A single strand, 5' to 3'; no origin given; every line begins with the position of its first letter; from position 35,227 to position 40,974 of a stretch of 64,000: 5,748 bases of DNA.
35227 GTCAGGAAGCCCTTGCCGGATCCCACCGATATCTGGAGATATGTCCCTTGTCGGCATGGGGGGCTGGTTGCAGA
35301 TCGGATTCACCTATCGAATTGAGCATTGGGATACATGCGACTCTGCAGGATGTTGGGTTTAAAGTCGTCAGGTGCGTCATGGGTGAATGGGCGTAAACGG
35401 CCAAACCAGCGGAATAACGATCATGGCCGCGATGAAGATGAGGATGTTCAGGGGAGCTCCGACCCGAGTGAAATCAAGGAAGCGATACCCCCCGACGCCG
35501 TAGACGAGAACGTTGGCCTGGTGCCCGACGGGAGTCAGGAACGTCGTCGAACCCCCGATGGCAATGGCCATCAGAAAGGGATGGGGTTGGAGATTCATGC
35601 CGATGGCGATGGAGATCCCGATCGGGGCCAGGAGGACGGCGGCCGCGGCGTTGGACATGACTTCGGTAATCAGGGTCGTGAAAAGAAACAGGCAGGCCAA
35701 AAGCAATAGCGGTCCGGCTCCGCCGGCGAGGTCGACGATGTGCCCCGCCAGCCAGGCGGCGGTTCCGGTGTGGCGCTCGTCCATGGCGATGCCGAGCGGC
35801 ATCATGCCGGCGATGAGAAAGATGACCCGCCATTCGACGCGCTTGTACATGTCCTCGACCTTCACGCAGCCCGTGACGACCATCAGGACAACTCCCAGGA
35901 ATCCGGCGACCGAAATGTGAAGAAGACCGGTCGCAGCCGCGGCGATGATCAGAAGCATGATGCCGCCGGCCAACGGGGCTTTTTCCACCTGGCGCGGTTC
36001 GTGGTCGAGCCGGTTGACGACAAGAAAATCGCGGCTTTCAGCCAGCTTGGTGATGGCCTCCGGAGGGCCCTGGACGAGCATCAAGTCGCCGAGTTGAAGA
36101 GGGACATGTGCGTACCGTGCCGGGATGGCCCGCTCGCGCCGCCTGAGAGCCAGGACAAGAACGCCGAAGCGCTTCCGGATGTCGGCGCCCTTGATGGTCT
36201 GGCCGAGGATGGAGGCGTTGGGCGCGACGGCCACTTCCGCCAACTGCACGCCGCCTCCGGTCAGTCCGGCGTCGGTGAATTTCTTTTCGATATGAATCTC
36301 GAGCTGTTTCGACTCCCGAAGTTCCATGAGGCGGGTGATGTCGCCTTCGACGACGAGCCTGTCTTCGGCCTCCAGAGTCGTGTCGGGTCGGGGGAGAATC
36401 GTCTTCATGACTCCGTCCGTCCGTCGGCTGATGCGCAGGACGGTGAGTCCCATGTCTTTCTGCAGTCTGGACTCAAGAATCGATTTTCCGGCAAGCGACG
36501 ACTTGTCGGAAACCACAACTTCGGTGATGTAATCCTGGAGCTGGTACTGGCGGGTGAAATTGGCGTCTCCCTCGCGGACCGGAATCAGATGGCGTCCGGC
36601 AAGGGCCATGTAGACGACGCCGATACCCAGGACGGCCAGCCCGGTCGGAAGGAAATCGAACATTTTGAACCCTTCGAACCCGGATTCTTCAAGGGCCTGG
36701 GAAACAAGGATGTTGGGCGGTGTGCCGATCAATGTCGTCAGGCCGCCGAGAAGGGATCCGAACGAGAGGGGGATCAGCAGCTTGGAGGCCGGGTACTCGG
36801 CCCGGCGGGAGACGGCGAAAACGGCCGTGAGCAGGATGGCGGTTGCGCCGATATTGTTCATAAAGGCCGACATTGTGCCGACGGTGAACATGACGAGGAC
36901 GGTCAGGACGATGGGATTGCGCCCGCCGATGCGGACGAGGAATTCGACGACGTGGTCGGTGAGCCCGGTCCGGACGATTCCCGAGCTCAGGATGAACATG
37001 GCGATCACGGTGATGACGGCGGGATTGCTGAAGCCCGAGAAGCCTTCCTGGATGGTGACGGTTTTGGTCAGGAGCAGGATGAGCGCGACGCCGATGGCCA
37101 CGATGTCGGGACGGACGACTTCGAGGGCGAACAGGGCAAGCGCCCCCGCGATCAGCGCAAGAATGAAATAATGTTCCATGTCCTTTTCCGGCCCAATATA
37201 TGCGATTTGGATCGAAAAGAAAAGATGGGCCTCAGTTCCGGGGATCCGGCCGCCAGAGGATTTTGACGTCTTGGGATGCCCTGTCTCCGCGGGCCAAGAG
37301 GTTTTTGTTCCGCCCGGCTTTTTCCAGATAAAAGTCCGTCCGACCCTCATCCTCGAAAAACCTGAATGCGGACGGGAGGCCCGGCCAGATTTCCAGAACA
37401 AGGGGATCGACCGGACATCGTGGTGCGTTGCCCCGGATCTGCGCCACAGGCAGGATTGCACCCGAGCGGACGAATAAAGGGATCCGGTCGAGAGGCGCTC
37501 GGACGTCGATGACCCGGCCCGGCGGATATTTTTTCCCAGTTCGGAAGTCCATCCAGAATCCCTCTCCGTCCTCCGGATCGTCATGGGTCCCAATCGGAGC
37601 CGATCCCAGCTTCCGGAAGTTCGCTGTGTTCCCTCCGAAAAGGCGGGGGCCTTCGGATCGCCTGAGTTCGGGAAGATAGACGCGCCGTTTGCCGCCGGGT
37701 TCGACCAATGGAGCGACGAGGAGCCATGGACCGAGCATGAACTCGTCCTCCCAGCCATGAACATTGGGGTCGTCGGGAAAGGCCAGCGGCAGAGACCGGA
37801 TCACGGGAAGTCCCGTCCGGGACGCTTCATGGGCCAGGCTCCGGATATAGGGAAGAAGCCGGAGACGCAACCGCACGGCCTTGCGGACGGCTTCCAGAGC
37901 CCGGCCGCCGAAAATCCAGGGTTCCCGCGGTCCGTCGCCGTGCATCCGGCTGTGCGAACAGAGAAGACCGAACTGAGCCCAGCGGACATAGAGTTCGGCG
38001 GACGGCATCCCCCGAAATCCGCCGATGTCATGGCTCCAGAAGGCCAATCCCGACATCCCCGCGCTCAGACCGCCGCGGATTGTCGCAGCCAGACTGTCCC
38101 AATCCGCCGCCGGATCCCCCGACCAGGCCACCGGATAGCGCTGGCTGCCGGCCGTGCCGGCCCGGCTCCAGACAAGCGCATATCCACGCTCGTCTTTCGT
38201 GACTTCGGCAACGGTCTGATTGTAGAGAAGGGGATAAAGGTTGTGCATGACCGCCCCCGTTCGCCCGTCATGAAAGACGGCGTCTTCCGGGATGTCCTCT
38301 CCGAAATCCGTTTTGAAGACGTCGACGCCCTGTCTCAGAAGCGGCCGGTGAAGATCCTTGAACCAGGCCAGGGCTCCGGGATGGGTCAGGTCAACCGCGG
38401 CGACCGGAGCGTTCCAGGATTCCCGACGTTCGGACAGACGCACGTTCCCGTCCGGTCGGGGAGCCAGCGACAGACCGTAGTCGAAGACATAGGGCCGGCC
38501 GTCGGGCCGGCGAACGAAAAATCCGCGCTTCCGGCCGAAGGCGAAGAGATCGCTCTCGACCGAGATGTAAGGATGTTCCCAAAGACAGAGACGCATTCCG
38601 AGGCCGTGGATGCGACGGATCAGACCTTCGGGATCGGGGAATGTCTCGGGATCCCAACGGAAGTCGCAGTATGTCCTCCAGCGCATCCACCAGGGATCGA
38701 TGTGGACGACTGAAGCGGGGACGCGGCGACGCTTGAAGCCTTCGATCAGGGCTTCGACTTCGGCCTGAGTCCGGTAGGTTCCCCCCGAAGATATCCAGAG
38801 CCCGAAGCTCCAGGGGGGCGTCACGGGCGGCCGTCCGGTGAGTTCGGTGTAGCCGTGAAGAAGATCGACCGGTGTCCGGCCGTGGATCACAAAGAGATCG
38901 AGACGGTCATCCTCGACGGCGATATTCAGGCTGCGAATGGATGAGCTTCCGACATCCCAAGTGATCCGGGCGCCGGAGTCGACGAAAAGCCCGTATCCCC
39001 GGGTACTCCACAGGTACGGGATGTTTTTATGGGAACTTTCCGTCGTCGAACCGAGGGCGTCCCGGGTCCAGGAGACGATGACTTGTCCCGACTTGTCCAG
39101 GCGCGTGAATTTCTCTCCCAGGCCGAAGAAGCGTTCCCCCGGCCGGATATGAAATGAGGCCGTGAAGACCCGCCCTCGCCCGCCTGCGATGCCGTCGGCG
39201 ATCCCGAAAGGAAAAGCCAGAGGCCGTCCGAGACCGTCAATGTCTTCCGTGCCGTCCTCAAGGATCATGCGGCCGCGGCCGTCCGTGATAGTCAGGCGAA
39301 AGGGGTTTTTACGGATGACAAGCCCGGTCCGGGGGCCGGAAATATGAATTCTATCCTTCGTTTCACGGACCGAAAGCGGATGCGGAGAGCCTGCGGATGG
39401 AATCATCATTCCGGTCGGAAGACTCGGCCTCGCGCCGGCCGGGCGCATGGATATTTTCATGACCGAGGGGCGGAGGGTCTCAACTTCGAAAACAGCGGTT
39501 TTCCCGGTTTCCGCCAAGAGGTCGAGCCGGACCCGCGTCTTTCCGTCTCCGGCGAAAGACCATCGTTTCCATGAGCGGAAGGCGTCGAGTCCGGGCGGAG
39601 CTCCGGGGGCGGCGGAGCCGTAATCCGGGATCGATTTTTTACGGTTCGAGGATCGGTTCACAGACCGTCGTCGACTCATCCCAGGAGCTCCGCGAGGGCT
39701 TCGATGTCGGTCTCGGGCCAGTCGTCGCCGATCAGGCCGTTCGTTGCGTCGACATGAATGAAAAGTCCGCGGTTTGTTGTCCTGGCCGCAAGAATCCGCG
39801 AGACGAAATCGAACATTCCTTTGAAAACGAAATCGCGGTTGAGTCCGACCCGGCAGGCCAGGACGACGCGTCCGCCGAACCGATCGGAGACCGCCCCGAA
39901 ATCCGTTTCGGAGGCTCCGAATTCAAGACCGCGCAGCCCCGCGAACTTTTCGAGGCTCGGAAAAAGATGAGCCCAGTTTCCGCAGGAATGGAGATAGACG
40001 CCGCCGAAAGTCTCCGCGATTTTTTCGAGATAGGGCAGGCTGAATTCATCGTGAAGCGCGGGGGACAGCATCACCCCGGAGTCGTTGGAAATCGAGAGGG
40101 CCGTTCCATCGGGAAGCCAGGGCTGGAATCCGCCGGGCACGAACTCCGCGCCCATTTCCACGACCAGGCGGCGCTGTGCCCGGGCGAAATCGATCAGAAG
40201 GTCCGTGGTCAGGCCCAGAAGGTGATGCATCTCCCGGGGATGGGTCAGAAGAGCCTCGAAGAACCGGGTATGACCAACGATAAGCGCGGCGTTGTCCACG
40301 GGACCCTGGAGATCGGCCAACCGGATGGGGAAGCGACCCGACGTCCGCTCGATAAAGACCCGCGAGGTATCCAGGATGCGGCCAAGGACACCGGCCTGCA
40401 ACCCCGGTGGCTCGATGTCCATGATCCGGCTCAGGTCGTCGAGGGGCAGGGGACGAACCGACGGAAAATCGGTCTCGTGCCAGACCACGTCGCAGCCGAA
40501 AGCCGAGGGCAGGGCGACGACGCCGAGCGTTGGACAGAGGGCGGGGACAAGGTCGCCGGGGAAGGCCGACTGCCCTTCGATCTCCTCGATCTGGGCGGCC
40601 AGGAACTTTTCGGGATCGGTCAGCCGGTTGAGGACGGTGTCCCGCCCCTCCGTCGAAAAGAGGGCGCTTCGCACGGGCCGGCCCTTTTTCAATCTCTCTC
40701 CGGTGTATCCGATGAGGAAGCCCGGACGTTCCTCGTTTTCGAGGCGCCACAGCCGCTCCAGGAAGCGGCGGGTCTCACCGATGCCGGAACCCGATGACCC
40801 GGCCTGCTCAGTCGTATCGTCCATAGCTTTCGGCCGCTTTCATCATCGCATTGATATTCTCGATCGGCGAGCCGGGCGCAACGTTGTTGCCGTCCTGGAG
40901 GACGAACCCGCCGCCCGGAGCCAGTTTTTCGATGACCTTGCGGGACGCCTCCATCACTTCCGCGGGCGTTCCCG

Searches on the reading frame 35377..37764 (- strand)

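Call 38: search_protein_families(library=pfam, proteins=[window:35377-37764:-], max_evalue=0.0001)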
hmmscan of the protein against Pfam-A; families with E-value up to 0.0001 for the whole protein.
window:35377-37764:- (795 aa): 3 families
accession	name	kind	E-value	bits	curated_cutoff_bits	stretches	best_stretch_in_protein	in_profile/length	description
PF03600.22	CitMHS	-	2.4e-90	303.5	31.9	2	210-715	2-313/336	Citrate transporter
PF02080.26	TrkA_C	-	9.4e-26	90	27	2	413-484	1-68/71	TrkA-C domain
PF00939.25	Na_sulph_symp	-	2.6e-21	76.6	27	2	617-789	293-467/472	Sodium:sulfate symporter transmembrane region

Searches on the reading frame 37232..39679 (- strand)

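Call 38: search_protein_families(library=pfam, proteins=[window:37232-39679:-], max_evalue=0.0001)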
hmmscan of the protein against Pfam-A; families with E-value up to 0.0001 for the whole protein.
window:37232-39679:- (815 aa): 3 families
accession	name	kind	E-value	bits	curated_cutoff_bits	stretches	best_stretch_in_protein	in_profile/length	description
PF01055.32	Glyco_hydro_31_2nd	-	9.9e-87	291.8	23.5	1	284-614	1-327/328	Glycosyl hydrolases family 31 TIM-barrel domain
PF13802.12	Gal_mutarotas_2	-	1.2e-23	84.8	27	1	64-242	2-184/184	Glycosyl hydrolase 31 N-terminal galactose mutarotase-like domain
PF21365.3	Glyco_hydro_31_3rd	-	5.6e-20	72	24.4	2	623-671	1-50/87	Glycosyl hydrolase family 31 C-terminal domain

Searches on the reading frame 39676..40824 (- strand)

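Call 38: search_protein_families(library=pfam, proteins=[window:39676-40824:-], max_evalue=0.0001)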
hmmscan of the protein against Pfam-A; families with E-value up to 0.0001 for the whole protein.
window:39676-40824:- (382 aa): 1 family
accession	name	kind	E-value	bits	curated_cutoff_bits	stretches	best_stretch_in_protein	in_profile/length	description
PF01208.23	URO-D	-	7.5e-20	71.7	23.9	1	101-306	73-270/346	Uroporphyrinogen decarboxylase (URO-D)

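Call 60: search_protein_families(library=ncbifam, proteins=[window:39676-40824:-], max_evalue=0.00001)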
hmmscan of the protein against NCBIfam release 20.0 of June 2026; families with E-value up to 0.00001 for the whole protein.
window:39676-40824:- (382 aa): 3 families
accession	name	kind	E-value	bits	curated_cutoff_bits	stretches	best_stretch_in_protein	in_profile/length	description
NF004889.0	PRK06252.1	subfamily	3.8e-17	62.3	244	1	104-294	77-252/340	methylcobalamin:coenzyme M methyltransferase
TIGR01463.1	mtaA_cmuA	subfamily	7.8e-12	45.1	235.4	1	101-303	73-262/340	MtaA/CmuA family methyltransferase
NF040654.1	MtaA_Meth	equivalog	4.2e-08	32.5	400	1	103-301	73-256/337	methylcobamide:CoM methyltransferase MtaA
